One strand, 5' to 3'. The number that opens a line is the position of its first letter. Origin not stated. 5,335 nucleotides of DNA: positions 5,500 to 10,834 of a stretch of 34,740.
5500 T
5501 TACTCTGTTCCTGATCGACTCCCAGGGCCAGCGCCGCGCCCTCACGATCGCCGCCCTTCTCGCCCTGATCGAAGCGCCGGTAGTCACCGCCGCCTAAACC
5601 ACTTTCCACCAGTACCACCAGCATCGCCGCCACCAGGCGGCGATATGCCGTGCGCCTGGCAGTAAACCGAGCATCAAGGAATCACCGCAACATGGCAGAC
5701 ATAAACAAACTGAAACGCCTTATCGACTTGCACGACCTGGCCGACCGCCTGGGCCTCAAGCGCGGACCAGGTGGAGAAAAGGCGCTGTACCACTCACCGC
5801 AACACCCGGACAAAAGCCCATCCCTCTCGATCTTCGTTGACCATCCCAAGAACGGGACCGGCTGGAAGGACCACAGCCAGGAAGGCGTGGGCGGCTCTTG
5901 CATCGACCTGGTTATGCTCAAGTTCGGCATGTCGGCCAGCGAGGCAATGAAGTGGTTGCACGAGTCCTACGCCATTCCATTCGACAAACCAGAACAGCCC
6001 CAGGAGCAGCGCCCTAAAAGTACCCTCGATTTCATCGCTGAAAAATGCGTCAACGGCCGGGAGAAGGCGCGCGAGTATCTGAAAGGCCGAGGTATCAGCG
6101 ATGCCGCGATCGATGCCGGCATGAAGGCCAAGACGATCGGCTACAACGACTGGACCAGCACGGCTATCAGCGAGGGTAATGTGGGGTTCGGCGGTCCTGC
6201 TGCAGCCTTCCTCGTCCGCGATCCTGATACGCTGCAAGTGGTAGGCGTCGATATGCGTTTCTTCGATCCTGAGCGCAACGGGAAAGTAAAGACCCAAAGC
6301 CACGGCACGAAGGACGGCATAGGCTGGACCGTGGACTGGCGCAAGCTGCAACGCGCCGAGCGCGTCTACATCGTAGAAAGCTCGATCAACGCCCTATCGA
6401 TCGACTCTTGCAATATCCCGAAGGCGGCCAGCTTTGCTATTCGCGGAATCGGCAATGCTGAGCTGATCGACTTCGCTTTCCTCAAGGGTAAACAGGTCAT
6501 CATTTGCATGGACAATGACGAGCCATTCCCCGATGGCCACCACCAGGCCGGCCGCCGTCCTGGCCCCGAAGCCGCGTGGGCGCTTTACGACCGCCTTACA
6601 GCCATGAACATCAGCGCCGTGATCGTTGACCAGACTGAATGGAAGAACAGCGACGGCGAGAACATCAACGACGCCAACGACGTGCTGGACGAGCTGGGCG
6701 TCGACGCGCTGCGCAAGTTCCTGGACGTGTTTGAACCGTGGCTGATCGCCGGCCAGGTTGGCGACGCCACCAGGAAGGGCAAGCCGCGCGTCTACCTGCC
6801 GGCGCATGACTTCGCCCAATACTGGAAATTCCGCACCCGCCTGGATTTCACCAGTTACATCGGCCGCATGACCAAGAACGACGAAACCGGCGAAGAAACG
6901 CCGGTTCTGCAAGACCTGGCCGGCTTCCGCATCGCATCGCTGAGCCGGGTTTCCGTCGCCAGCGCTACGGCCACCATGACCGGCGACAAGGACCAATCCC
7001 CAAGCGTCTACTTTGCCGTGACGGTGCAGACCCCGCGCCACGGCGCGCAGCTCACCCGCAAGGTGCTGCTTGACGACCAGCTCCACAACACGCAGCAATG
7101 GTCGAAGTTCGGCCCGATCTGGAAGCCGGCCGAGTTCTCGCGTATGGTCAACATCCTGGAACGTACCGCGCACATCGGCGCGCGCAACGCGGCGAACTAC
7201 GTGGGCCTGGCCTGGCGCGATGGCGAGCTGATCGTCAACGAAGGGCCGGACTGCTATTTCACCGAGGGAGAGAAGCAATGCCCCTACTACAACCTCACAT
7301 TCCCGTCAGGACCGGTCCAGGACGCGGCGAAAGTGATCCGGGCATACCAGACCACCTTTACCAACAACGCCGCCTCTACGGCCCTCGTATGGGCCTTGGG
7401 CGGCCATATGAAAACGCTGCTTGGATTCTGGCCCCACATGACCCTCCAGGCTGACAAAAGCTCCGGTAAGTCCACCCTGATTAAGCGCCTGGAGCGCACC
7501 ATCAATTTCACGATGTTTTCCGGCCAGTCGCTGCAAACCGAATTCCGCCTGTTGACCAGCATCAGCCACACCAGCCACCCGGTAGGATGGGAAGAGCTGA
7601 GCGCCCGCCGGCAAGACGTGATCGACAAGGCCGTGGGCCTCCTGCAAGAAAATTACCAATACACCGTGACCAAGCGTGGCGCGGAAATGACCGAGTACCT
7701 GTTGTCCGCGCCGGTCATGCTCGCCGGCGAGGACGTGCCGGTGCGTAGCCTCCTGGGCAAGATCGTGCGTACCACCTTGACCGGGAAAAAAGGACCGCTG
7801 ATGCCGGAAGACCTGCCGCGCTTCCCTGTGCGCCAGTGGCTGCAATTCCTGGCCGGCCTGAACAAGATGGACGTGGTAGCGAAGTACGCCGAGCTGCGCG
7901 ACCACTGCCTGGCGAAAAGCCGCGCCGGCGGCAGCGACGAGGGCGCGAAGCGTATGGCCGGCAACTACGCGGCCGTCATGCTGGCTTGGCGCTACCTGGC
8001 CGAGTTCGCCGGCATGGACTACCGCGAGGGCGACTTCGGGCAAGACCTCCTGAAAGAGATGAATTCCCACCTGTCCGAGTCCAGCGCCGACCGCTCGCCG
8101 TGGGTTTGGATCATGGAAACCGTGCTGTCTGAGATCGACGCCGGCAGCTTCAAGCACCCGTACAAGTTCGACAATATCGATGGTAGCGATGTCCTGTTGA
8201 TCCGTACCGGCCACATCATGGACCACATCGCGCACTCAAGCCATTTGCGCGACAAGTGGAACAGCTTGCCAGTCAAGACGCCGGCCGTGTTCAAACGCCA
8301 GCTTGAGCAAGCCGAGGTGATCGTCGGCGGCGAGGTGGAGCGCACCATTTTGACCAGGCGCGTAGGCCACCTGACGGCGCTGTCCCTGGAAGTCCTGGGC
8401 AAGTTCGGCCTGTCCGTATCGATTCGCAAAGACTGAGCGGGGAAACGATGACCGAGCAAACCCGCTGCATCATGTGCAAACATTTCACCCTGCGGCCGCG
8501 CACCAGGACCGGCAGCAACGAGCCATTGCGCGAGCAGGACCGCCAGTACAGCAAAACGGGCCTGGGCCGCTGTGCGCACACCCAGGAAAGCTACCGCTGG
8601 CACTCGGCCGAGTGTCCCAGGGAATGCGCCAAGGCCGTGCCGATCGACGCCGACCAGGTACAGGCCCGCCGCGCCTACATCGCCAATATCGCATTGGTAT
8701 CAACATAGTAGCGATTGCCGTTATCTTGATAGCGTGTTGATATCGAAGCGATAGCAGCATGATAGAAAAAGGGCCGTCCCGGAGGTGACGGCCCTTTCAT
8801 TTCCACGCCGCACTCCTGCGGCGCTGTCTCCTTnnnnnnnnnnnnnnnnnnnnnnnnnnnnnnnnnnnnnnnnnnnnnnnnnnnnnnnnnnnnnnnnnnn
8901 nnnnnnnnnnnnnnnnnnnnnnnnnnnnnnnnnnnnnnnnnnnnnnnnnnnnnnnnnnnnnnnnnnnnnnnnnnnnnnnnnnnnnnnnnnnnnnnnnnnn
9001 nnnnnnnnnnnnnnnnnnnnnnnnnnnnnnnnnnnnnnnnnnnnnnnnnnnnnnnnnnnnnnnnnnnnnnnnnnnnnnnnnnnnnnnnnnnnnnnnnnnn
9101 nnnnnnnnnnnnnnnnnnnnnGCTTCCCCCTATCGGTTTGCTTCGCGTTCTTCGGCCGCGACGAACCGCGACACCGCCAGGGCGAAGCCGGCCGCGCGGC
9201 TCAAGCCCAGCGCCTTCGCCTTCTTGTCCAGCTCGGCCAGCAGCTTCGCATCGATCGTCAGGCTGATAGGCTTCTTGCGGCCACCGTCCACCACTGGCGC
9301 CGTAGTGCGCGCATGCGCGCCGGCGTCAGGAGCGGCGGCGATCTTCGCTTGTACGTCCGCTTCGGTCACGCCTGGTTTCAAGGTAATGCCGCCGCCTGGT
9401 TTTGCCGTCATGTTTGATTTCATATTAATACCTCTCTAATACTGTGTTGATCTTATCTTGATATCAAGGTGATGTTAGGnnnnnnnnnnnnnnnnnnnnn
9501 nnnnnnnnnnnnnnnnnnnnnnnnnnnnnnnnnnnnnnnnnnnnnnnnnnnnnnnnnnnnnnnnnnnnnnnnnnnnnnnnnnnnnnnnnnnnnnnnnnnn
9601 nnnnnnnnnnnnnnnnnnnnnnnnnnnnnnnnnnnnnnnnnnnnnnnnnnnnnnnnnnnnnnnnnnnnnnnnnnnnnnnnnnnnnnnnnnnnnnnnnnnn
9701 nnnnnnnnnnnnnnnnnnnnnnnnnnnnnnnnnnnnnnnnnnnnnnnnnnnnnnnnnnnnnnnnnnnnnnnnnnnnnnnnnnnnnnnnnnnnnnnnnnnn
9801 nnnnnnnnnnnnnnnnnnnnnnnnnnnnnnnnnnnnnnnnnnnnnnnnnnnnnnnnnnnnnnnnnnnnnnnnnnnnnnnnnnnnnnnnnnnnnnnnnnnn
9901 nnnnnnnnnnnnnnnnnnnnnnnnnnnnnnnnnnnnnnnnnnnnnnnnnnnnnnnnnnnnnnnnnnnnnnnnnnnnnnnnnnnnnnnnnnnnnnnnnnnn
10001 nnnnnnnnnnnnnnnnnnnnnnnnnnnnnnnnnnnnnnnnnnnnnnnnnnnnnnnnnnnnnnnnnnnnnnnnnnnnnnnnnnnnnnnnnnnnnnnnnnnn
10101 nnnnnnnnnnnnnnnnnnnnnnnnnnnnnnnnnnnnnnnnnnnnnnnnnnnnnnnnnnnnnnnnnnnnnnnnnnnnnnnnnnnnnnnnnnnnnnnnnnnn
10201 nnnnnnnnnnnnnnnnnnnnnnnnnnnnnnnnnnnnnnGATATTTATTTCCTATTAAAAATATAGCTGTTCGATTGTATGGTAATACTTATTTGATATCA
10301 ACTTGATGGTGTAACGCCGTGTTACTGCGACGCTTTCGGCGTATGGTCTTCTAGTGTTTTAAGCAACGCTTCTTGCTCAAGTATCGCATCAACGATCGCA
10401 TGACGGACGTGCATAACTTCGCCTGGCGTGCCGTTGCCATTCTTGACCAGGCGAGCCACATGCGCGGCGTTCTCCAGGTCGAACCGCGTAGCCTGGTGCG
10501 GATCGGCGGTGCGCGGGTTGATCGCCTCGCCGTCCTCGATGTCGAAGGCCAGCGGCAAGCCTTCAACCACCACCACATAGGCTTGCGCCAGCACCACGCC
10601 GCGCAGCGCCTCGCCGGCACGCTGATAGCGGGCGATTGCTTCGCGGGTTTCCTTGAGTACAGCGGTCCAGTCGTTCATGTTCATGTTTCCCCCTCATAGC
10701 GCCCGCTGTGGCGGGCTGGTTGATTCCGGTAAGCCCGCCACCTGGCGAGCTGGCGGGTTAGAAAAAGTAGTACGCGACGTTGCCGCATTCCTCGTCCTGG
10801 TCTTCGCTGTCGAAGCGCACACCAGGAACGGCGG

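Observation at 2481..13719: P2-type virion genome with a plasmid-style backbone instead of integrase / Cox / gpA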

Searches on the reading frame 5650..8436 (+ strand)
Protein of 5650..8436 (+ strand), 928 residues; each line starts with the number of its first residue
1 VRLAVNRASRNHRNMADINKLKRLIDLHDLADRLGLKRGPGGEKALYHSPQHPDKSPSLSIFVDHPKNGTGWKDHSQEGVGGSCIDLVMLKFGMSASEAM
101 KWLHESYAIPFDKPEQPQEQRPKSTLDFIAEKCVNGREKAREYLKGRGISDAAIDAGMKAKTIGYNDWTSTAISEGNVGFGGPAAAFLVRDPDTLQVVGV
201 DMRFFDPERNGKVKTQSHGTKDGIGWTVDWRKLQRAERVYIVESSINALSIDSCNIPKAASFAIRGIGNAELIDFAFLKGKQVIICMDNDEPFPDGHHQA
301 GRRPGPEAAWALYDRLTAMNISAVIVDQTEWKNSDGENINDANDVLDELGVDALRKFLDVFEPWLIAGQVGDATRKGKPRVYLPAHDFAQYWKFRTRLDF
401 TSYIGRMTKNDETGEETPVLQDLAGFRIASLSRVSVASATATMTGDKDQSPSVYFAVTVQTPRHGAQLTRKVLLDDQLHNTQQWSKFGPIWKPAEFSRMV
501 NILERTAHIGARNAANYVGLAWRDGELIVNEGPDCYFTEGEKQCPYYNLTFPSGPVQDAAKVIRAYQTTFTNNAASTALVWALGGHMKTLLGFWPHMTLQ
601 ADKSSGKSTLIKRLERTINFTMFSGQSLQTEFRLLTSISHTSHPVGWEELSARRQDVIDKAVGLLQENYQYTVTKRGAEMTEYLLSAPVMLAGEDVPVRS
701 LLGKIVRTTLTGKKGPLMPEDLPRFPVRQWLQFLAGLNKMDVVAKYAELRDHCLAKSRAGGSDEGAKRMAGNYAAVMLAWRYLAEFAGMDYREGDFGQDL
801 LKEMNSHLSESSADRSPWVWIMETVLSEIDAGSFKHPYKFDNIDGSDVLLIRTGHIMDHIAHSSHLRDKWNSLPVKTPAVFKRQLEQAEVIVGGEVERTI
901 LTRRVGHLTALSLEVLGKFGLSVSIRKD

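Call 4: search_protein_families(library=pfam, proteins=[window:5650-8436:+], max_evalue=0.01)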
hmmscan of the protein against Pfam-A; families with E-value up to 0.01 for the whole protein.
window:5650-8436:+ (928 aa): 2 families
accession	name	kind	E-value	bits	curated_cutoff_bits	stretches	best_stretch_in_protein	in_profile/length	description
PF13362.12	Toprim_3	-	1.3e-15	58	27.2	1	239-350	2-93/95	Toprim domain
PF13155.12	Toprim_2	-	0.0093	16.7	22.1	0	240-291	1-53/88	Toprim-like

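Call 41: search_protein_families(library=phrogs, proteins=[window:5650-8436:+], max_evalue=0.001)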
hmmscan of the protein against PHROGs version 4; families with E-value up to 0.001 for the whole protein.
window:5650-8436:+ (928 aa): 5 families
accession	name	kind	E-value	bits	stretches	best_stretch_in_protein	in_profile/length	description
phrog_5629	-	DNA, RNA and nucleotide metabolism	0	1670.9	1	15-928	1-919/930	DNA primase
phrog_47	-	DNA, RNA and nucleotide metabolism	8.7e-17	61.9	1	15-326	18-307/947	DNA primase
phrog_239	-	DNA, RNA and nucleotide metabolism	2.4e-10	41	1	51-372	47-323/801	DNA primase/helicase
phrog_510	-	DNA, RNA and nucleotide metabolism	2.7e-07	30.7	1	69-347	65-346/667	DNA primase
phrog_26824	-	unknown function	0.00043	19.5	0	48-116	29-92/868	-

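Call 42: search_solved_structures(query=window:5650-8436:+, max_evalue=0.1)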
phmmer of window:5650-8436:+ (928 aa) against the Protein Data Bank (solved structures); distinct sequences matched with E-value up to 0.1: 1.
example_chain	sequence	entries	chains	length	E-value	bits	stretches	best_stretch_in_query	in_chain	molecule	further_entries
2au3_A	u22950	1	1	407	0.00071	20.9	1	16-151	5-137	DNA primase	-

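Call 43: search_protein_families(library=ncbifam, proteins=[window:5650-8436:+], max_evalue=0.01)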
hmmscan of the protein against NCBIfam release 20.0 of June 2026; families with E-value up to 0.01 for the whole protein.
window:5650-8436:+ (928 aa): 0 families

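Call 67: search_solved_structures(query=A5, max_evalue=1)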
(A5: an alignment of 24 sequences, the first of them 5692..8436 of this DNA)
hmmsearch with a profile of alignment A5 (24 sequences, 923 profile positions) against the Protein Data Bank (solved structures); distinct sequences matched with E-value up to 1: 5.
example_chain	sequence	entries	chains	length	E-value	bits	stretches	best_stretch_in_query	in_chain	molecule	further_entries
2au3_A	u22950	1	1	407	3.6e-06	28.5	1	3-139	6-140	DNA primase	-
1d0q_A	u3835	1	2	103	0.073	14.3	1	3-95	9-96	DNA PRIMASE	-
5e2f_A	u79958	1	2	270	0.11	13.6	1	230-317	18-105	Beta-lactamase YbxI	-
6w5f_A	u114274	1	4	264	0.12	13.5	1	230-317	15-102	BSU-2delta mutant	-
6w5e_A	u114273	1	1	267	0.13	13.5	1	230-317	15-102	BSU-2 beta-lactamase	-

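Call 75: predict_structure(alignment_id=A5)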
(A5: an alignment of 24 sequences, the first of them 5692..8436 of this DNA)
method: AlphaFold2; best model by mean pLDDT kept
length: 914 residues; sequences in the alignment: 24
mean_pLDDT: 66.3   pTM: 0.38
mean pLDDT of the five models: 66.3, 64.4, 63.6, 62.2, 61.0
residues with pLDDT >= 90: 141; 70-90: 357; 50-70: 118; < 50: 298
segments of 3 or more residues with pLDDT < 50: 99-108, 351-359, 363-396, 401-416, 420-434, 445-459, 490-539, 555-564, 567-671, 679-709
pLDDT, mean of each block of 10 residues (from residue 1): 73 89 78 79 83 78 82 89 87 69 43 80 91 93 92 88 88 85 87 87 84 91 93 95 93 85 85 87 75 82 72 87 89 93 80 38 45 35 38 49 44 48 39 48 47 42 55 55 55 35 35 35 32 37 72 52 47 37 31 38 35 29 26 28 33 30 41 51 38 32 44 67 75 86 72 74 81 79 75 64 85 88 88 89 90 82 87 86 84 90 82 65
secondary structure, 60 per line:
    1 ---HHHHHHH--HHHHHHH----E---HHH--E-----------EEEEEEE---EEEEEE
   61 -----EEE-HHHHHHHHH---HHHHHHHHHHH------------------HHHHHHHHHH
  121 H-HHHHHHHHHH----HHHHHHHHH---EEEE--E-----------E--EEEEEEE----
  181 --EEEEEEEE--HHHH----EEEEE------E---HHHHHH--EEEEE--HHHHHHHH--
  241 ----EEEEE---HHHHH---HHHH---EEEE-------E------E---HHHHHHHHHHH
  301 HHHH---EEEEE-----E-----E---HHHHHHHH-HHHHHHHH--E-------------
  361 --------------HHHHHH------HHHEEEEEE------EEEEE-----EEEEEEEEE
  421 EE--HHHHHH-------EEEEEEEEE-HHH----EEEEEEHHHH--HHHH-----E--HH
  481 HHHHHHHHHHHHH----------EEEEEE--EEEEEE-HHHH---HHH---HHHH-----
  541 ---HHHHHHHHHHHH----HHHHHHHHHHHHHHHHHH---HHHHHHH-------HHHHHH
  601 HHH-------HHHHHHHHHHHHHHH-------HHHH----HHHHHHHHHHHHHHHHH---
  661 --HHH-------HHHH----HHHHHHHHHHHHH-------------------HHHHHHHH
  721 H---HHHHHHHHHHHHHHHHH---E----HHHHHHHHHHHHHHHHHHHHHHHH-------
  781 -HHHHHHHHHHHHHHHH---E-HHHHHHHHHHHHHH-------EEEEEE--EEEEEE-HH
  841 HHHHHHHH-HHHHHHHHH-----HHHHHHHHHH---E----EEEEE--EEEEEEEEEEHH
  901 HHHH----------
elements in order (helices of 4 or more, strands of 3 or more residues): H4-10 H13-19 E45-51 E55-60 E66-68 H70-78 H82-92 H111-121 H123-132 H137-145 E149-152 E170-176 E183-190 H193-196 E201-205 H216-221 E224-228 H231-238 E245-249 H253-257 H261-264 E268-271 H290-304 E308-312 H328-335 H337-344 H375-380 E390-395 E402-406 E412-422 H425-430 E438-446 E455-460 H461-464 H467-470 H479-493 E504-509 E512-517 H519-522 H532-535 H544-555 H560-577 H581-587 H595-603 H611-625 H633-636 H641-657 H673-676 H681-693 H713-721 H725-741 H750-773 H782-797 H803-816 E824-829 E832-837 H839-848 H850-858 H864-873 E882-886 E889-898 H899-904

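Call 78: fold_search(model_id=the predicted structure, library=pdb)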
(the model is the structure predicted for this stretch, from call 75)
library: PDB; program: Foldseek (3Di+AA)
matches with E <= 10: 329; with E <= 0.001: 19
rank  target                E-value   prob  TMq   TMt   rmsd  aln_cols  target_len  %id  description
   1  2au3                  8.4e-11  1.00  0.19  0.41  18.7       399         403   18  Crystal Structure of the Aquifex aeolicus primase (Zinc Binding and RNA Polymerase Domains) (released 2005-11-15)
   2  3b39_B                8.0e-06  1.00  0.19  0.51   5.2       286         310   14  Structure of the DnaG primase catalytic domain bound to ssDNA (released 2008-01-15)
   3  1dd9                  8.8e-06  1.00  0.18  0.49   5.9       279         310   16  STRUCTURE OF THE DNAG CATALYTIC CORE (released 2000-04-07)
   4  4e2k                  1.5e-05  1.00  0.17  0.45   6.6       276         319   13  The structure of the S. aureus DnaG RNA Polymerase Domain (released 2012-08-01)
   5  4edg                  1.9e-05  1.00  0.18  0.46   6.5       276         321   13  The structure of the S. aureus DnaG RNA Polymerase Domain bound to ATP and Manganese (released 2012-07-25)
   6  1dde                  2.2e-05  1.00  0.19  0.50   5.5       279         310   15  STRUCTURE OF THE DNAG CATALYTIC CORE (released 2000-04-07)
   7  5guj                  2.8e-05  1.00  0.17  0.44   5.6       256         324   15  Crystal structure of the Bacillus subtilis DnaG RNA Polymerase Domain, natural degradation of full length DnaG (released 2017-04-19)
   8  1nui_B                5.8e-05  1.00  0.18  0.58   8.2       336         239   14  Crystal Structure of the primase fragment of Bacteriophage T7 primase-helicase protein (released 2003-05-27)
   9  3b39_A                8.6e-05  1.00  0.19  0.49   5.0       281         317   15  Structure of the DnaG primase catalytic domain bound to ssDNA (released 2008-01-15)
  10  5ikn_J                1.5e-04  1.00  0.17  0.31   3.9       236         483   14  Crystal Structure of the T7 Replisome in the Absence of DNA (released 2016-12-07)
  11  1q57_A                1.5e-04  1.00  0.17  0.30   5.0       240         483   17  The Crystal Structure of the Bifunctional Primase-Helicase of Bacteriophage T7 (released 2003-11-25)
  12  1nui_A                2.6e-04  1.00  0.18  0.58   9.5       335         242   12  Crystal Structure of the primase fragment of Bacteriophage T7 primase-helicase protein (released 2003-05-27)
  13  6n9x_B                3.2e-04  1.00  0.16  0.27   6.9       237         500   14  Structure of bacteriophage T7 lagging-strand DNA polymerase (D5A/E7A) and gp4 (helicase/primase) bound to DNA includin (released 2019-03-06)
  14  5ikn_D                4.6e-04  1.00  0.17  0.30  10.5       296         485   13  Crystal Structure of the T7 Replisome in the Absence of DNA (released 2016-12-07)
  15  6n9x_C                5.1e-04  1.00  0.17  0.30   5.1       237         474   16  Structure of bacteriophage T7 lagging-strand DNA polymerase (D5A/E7A) and gp4 (helicase/primase) bound to DNA includin (released 2019-03-06)
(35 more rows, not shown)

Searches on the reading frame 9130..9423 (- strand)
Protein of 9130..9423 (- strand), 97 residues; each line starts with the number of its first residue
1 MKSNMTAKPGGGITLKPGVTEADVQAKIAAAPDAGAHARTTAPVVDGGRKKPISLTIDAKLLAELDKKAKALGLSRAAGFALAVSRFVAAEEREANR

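Call 4: search_protein_families(library=pfam, proteins=[window:9130-9423:-], max_evalue=0.01)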
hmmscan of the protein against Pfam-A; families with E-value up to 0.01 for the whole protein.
window:9130-9423:- (97 aa): 1 family
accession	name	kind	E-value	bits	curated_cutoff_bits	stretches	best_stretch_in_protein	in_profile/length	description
PF01402.27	RHH_1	-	2.5e-05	24.5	20.5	1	53-77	2-26/39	Ribbon-helix-helix protein, copG family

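Call 41: search_protein_families(library=phrogs, proteins=[window:9130-9423:-], max_evalue=0.001)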
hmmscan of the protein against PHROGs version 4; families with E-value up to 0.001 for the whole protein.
window:9130-9423:- (97 aa): 1 family
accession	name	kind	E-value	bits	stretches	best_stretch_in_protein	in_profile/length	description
phrog_18157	-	transcription regulation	2.8e-17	64.4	1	12-93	2-92/93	transcriptional repressor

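Call 43: search_protein_families(library=ncbifam, proteins=[window:9130-9423:-], max_evalue=0.01)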
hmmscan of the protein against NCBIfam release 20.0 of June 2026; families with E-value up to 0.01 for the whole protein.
window:9130-9423:- (97 aa): 1 family
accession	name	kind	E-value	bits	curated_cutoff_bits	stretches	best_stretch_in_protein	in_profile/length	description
NF047399.1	BrnA_antitoxin_add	equivalog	0.0044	17.2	60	1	49-77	31-59/70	type II toxin-antitoxin system BrnA family antitoxin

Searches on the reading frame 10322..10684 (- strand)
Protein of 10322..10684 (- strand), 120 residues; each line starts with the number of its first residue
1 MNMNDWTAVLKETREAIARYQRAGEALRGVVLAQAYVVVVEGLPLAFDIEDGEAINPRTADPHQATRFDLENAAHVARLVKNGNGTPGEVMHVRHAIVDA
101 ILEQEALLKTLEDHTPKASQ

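Call 41: search_protein_families(library=phrogs, proteins=[window:10322-10684:-], max_evalue=0.001)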
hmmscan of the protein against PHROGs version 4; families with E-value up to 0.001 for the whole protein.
window:10322-10684:- (120 aa): 1 family
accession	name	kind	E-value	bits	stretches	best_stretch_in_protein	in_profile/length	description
phrog_23407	-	unknown function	6e-06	27.4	1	16-108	59-147/153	-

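Call 43: search_protein_families(library=ncbifam, proteins=[window:10322-10684:-], max_evalue=0.01)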
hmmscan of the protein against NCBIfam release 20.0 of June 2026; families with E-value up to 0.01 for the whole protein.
window:10322-10684:- (120 aa): 0 families

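Call 62: search_protein_families(library=pfam, proteins=[window:10322-10684:-], max_evalue=5)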
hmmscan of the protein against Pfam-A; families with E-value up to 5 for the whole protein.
window:10322-10684:- (120 aa): 0 families

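Call 80: search_protein_families(library=padloc, proteins=[window:10322-10684:-], max_evalue=0.01)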
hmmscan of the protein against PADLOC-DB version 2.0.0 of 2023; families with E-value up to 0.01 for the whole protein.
window:10322-10684:- (120 aa): 0 families
